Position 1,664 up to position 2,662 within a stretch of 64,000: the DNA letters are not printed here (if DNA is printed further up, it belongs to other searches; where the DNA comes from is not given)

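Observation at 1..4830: Hachiman-like HamA/HamB pair translationally coupled to an upstream Res-like helicase-nuclease: a possible composite three-gene defence operon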

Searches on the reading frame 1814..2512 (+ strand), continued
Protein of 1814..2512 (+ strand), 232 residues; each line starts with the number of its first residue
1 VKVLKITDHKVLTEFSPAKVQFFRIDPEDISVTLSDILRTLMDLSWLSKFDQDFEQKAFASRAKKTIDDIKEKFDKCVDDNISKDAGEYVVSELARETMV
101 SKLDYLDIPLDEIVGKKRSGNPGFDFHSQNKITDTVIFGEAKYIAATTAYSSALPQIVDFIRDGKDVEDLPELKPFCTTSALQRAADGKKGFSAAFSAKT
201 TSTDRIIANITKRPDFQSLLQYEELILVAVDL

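Call 35: search_protein_families(library=pfam, proteins=[L035:8884-9723:+, L036:6499-8907:+, L037:132-1556:+, L038:8216-9676:+, L039:192-1757:+, L039:1801-3012:+, L040:117-1952:+, L044:8540-9829:-, L045:8119-8628:+, L043:1551-3248:+], max_evalue=0.001)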
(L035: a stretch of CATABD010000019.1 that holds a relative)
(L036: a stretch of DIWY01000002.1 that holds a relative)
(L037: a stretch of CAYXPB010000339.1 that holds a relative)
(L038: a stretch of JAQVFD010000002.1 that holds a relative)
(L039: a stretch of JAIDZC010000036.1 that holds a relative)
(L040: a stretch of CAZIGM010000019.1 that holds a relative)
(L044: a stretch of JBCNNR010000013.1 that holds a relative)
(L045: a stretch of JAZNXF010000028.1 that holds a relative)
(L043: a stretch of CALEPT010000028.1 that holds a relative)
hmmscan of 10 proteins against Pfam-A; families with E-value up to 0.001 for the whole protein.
L035:8884-9723:+ (280 aa): 1 family
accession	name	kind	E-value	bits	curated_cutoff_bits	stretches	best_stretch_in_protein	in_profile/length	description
PF12686.12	DUF3800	-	5.8e-11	43.7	21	1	17-211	1-148/149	Protein of unknown function (DUF3800)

L036:6499-8907:+ (803 aa): 4 families
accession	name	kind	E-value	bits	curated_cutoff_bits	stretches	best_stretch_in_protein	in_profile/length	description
PF00122.25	E1-E2_ATPase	-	5.3e-61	205.7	28.1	1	297-474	3-180/181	E1-E2 ATPase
PF00702.32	Hydrolase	-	3.6e-34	119.3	26.4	1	491-707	1-191/191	haloacid dehalogenase-like hydrolase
PF00403.32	HMA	-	4.9e-29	100.9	24.8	2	10-71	1-62/62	Heavy-metal-associated domain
PF08282.18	Hydrolase_3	-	8.2e-05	22.9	20.9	1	682-726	198-242/255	haloacid dehalogenase-like hydrolase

L037:132-1556:+ (475 aa): 1 family
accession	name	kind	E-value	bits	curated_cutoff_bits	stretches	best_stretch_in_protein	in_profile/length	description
PF01105.29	EMP24_GP25L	-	4.8e-07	30.4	25.9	1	253-344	21-117/182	emp24/gp25L/p24 family/GOLD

L038:8216-9676:+ (487 aa): 0 families

L039:192-1757:+ (522 aa): 0 families

L039:1801-3012:+ (404 aa): 1 family
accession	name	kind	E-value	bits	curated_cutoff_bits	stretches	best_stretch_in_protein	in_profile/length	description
PF13020.12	NOV_C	-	2.5e-14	53.5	22.1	1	286-380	3-89/91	Protein NO VEIN, C-terminal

L040:117-1952:+ (612 aa): 2 families
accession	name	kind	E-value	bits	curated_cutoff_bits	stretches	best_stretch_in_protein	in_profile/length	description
PF00383.29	dCMP_cyt_deam_1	-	2e-16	60.1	25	1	495-560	36-101/102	Cytidine and deoxycytidylate deaminase zinc-binding region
PF14437.12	MafB19-deam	-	6.7e-07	29.7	27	1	502-566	41-106/142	MafB19-like deaminase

L044:8540-9829:- (430 aa): 3 families
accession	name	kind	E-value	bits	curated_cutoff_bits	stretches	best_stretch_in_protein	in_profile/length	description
PF13175.12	AAA_15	-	2e-20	74.2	32.1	1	7-371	5-373/374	AAA ATPase domain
PF13304.12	AAA_21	-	1.4e-15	58.6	27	1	27-373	2-304/304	AAA domain, putative AbiEii toxin, Type IV TA system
PF13476.12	AAA_23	-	0.00045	21.3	27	0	7-58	1-53/201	AAA domain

L045:8119-8628:+ (170 aa): 1 family
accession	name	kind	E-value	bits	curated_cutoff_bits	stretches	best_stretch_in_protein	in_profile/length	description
PF07963.17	N_methyl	-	1.1e-08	34.7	21.2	1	5-30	2-27/27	Prokaryotic N-terminal methylation motif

L043:1551-3248:+ (566 aa): 4 families
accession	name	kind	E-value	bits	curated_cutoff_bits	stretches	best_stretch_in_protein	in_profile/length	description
PF09254.17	FokI_cleav_dom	-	4.8e-59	199.4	25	1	369-561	1-186/188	FokI, cleavage domain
PF02980.22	FokI_dom_2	-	3.4e-37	128.1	25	1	135-268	1-136/136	FokI, recognition domain, subdomain 2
PF02981.21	FokI_D1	-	2.1e-28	99.8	25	1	14-128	41-156/156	FokI, recognition domain, subdomain 1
PF16902.11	FokI_D3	-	2.7e-12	46.8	29.2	1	284-346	3-67/69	FokI, D3 domain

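Call 43: search_dna_similar(query=window:1814-2509:+, collection=plasmids, mode=protein, max_rows=20, max_evalue=0.001)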
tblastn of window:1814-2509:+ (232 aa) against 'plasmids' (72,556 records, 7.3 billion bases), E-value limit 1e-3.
No match.

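Call 66: search_protein_families(library=pfam, proteins=[L035:13110-13649:+, L035:15138-16334:+, L036:13129-13410:+, L036:13809-14594:-, L038:13398-14543:+, L038:14549-15421:+, L044:13056-13538:+, L045:12092-12418:+, L045:14709-17321:+, L040:6217-6888:-], max_evalue=0.001)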
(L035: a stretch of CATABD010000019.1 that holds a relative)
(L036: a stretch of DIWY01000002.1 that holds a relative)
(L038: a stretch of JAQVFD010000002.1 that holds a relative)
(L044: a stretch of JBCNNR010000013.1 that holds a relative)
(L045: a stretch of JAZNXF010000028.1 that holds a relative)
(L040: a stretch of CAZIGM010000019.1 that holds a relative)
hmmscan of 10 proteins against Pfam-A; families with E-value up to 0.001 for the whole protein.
L035:13110-13649:+ (180 aa): 0 families

L035:15138-16334:+ (399 aa): 0 families

L036:13129-13410:+ (94 aa): 0 families

L036:13809-14594:- (262 aa): 2 families
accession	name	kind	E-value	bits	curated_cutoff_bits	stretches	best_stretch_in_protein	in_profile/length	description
PF01471.23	PG_binding_1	-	1.9e-18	66.8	23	1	204-259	2-57/57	Putative peptidoglycan binding domain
PF01510.30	Amidase_2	-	2.9e-18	66.9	26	1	22-139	4-131/131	N-acetylmuramoyl-L-alanine amidase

L038:13398-14543:+ (382 aa): 0 families

L038:14549-15421:+ (291 aa): 1 family
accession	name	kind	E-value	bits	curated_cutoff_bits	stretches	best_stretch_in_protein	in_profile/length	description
PF04471.18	Mrr_cat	-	6.5e-08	33.1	21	1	111-252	1-114/115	Restriction endonuclease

L044:13056-13538:+ (161 aa): 0 families

L045:12092-12418:+ (109 aa): 0 families

L045:14709-17321:+ (871 aa): 3 families
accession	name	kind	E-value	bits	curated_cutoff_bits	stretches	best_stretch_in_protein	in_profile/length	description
PF01411.24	tRNA-synt_2c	-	1e-182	609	30.3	1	10-551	1-550/552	tRNA synthetases class II (A)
PF02272.25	DHHA1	-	7.5e-12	46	25.9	1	776-867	3-93/102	DHHA1 domain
PF07973.19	tRNA_SAD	-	1.6e-10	41.2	24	1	663-701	8-44/44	Threonyl and Alanyl tRNA synthetase second additional domain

L040:6217-6888:- (224 aa): 1 family
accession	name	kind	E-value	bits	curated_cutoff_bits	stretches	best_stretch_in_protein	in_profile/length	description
PF01255.24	Prenyltransf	-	1.5e-39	136.3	27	1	18-219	1-215/219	Putative undecaprenyl diphosphate synthase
